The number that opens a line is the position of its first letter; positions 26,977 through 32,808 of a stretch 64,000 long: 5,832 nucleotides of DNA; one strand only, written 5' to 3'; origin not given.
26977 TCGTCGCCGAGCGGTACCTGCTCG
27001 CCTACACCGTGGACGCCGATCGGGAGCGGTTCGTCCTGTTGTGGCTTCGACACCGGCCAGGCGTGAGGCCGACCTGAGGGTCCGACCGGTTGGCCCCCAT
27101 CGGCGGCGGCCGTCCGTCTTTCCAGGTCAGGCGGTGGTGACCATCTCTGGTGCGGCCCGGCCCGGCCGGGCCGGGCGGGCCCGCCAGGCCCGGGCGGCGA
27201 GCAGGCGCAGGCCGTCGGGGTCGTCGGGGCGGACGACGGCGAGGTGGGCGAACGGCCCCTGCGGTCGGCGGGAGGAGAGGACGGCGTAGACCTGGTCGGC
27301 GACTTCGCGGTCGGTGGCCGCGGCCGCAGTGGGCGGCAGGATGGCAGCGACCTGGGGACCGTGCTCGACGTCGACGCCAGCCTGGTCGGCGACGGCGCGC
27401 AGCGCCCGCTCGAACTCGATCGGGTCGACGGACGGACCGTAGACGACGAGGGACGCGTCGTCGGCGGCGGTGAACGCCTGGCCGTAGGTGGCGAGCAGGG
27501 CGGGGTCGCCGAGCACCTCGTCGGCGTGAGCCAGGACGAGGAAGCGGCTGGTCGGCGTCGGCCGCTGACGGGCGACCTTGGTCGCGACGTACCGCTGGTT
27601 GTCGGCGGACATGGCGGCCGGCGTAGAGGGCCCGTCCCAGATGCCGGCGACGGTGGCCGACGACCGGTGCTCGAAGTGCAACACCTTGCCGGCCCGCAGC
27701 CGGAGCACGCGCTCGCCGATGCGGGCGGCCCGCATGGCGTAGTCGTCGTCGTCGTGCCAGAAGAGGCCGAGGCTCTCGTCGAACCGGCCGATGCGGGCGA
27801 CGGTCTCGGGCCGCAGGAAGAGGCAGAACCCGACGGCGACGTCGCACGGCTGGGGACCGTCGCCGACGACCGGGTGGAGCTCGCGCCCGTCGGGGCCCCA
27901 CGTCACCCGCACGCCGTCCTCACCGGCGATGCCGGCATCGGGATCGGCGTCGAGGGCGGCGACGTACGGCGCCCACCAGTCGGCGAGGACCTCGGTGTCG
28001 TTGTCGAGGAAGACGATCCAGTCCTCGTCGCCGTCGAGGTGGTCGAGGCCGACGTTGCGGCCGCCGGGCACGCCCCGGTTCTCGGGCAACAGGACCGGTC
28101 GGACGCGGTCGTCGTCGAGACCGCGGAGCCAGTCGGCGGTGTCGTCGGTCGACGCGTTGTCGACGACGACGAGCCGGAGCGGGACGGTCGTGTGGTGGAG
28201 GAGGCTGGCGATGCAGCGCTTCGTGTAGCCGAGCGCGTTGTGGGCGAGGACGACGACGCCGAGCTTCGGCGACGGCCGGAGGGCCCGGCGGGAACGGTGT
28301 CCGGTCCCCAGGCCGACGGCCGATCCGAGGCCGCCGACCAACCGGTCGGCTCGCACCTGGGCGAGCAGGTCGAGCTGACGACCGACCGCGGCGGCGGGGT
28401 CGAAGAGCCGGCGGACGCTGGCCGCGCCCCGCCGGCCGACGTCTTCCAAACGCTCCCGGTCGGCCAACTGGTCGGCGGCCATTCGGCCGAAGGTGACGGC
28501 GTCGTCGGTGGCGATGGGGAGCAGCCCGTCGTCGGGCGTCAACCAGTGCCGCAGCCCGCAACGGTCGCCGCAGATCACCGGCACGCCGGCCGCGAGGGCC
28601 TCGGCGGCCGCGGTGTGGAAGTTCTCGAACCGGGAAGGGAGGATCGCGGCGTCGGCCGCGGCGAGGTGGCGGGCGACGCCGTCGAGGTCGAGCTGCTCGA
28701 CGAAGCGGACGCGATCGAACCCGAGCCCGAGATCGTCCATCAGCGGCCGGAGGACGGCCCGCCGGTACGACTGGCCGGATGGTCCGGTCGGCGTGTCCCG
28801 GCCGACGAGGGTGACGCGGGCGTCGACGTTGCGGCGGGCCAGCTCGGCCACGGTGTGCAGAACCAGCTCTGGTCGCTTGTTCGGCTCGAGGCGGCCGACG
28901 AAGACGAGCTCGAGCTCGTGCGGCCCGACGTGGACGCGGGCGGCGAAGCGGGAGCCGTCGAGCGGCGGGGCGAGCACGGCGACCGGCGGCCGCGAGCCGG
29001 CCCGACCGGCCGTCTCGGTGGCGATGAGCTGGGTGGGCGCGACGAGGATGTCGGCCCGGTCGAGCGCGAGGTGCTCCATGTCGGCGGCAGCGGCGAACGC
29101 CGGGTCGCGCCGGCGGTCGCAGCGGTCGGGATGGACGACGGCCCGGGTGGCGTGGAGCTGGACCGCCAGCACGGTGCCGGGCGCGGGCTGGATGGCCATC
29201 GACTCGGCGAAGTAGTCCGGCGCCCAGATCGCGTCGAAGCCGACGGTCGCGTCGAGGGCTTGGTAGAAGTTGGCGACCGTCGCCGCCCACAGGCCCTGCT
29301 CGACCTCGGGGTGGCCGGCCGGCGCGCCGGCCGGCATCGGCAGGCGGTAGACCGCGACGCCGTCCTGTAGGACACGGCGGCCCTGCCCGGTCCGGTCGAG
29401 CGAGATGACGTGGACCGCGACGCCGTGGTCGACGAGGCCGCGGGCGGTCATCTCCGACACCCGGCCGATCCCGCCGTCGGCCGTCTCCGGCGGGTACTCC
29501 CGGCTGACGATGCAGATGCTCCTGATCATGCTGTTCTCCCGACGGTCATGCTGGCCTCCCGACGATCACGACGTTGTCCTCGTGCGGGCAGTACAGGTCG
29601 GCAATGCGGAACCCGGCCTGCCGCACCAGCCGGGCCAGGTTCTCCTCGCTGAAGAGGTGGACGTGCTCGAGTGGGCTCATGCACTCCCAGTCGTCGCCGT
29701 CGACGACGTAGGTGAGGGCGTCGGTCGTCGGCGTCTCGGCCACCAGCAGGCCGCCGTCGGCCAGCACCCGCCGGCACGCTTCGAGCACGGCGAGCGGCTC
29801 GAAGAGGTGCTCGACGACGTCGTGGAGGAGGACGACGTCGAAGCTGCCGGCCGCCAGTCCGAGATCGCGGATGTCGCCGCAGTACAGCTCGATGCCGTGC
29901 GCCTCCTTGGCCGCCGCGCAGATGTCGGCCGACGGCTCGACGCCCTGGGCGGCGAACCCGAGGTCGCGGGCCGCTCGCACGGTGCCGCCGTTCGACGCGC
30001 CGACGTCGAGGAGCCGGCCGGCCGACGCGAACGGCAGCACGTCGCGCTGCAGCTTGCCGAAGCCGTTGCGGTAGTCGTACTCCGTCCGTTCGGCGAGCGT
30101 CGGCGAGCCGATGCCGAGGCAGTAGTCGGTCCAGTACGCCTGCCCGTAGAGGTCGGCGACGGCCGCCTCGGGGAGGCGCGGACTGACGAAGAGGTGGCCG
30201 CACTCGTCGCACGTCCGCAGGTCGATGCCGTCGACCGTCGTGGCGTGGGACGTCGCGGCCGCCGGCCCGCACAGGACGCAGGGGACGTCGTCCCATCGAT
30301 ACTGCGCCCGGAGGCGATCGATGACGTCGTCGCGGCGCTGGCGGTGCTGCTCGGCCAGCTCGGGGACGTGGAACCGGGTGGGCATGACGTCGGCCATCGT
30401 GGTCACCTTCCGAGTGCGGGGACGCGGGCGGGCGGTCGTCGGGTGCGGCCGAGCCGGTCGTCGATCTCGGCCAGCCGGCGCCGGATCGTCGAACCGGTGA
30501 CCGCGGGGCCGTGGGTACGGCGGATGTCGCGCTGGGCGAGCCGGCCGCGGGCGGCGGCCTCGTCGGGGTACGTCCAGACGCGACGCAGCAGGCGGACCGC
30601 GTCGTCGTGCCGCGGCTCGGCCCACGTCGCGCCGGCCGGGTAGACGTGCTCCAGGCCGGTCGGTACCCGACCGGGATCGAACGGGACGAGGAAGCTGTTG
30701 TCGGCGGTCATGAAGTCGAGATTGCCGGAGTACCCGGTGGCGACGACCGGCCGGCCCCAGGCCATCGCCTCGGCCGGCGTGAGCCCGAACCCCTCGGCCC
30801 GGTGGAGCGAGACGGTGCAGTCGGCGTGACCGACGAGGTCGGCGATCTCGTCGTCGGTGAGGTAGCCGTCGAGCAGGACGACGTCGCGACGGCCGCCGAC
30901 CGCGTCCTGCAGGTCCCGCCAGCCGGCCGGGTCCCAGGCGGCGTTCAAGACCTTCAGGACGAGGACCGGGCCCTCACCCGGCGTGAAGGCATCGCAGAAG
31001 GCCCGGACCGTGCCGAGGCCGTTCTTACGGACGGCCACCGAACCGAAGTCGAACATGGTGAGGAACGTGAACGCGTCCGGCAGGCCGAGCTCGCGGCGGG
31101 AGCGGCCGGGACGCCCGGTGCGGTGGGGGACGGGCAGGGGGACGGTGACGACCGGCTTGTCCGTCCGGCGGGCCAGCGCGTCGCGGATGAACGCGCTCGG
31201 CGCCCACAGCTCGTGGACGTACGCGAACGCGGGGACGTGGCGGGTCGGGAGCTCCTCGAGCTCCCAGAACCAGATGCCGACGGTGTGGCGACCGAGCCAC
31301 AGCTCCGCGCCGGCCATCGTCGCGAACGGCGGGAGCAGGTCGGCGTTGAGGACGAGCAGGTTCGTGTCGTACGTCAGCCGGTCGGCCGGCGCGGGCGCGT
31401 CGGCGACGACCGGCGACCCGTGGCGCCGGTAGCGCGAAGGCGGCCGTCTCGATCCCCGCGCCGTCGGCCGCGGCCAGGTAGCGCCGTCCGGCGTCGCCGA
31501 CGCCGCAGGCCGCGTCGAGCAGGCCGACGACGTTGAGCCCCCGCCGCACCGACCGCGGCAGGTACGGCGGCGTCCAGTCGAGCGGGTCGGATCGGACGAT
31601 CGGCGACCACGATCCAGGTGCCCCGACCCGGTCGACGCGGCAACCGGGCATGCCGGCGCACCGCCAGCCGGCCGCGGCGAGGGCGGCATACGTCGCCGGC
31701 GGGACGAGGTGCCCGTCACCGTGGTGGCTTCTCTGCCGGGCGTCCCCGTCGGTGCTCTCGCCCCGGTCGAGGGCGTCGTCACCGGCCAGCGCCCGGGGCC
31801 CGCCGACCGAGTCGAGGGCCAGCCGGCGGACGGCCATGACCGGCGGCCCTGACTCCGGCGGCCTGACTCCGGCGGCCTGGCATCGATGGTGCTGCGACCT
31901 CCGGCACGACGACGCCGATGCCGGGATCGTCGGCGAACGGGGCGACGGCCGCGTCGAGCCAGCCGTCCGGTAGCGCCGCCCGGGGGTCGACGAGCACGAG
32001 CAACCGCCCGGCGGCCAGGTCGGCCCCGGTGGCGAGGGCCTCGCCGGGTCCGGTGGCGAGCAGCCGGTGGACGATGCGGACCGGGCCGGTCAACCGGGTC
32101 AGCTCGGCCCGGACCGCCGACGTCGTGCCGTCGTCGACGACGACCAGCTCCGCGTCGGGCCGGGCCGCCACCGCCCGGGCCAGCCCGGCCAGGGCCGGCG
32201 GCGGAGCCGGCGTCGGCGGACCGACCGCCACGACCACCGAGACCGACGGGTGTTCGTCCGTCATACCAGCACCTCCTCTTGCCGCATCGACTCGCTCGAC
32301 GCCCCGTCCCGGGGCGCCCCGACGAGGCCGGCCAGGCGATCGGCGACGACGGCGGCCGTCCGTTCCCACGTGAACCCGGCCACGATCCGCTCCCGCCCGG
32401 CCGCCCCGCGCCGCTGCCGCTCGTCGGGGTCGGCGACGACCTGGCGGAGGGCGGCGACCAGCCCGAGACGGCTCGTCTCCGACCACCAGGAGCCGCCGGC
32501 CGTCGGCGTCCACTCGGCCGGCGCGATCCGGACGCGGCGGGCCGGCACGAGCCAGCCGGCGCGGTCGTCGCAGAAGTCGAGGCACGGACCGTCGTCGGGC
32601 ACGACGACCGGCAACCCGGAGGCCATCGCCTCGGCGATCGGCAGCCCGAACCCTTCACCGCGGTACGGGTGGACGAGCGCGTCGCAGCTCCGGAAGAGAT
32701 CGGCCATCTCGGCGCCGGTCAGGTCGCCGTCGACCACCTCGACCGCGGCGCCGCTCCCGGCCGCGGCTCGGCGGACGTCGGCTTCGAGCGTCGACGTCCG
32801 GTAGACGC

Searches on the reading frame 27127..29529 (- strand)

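Call 29: search_protein_families(library=pfam, proteins=[window:27127-29529:-], max_evalue=0.001)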
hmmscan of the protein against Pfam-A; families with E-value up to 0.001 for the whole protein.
window:27127-29529:- (800 aa): 9 families
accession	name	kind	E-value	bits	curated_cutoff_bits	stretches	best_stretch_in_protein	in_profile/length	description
PF00535.33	Glycos_transf_2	-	3.4e-23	82.8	23.3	1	425-536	2-113/168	Glycosyl transferase family 2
PF13692.12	Glyco_trans_1_4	-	4.5e-19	69.6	27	1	207-345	3-130/142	Glycosyl transferases group 1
PF00534.26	Glycos_transf_1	-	5e-19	68.9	26.4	1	206-367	16-168/172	Glycosyl transferases group 1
PF20706.3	GT4-conflict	-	8.1e-16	58.4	26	1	17-386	10-372/385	Family 4 Glycosyltransferase in conflict systems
PF13579.12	Glyco_trans_4_4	-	1.3e-12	48.7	29.7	1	19-187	1-156/158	Glycosyl transferase 4-like domain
PF13439.12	Glyco_transf_4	-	3.4e-08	34.1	28.5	1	19-191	2-167/170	Glycosyltransferase Family 4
PF13641.12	Glyco_tranf_2_3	-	5.4e-06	27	27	0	421-535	1-119/230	Glycosyltransferase like family 2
PF13524.12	Glyco_trans_1_2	-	7.3e-05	23.2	25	1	230-378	9-135/144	Glycosyl transferase-like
PF13704.12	Glyco_tranf_2_4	-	0.00024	22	27.5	0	444-511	12-81/98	Glycosyl transferase family 2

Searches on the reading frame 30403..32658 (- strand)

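Call 29: search_protein_families(library=pfam, proteins=[window:30403-32658:-], max_evalue=0.001)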
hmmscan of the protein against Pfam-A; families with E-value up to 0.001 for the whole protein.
window:30403-32658:- (751 aa): 3 families
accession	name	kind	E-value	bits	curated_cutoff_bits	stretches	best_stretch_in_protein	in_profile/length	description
PF13692.12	Glyco_trans_1_4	-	7.9e-10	39.6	27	1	582-659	48-125/142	Glycosyl transferases group 1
PF00534.26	Glycos_transf_1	-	3.3e-09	36.9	26.4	1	592-654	73-135/172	Glycosyl transferases group 1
PF20706.3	GT4-conflict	-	2.7e-07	30.4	26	1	542-658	209-324/385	Family 4 Glycosyltransferase in conflict systems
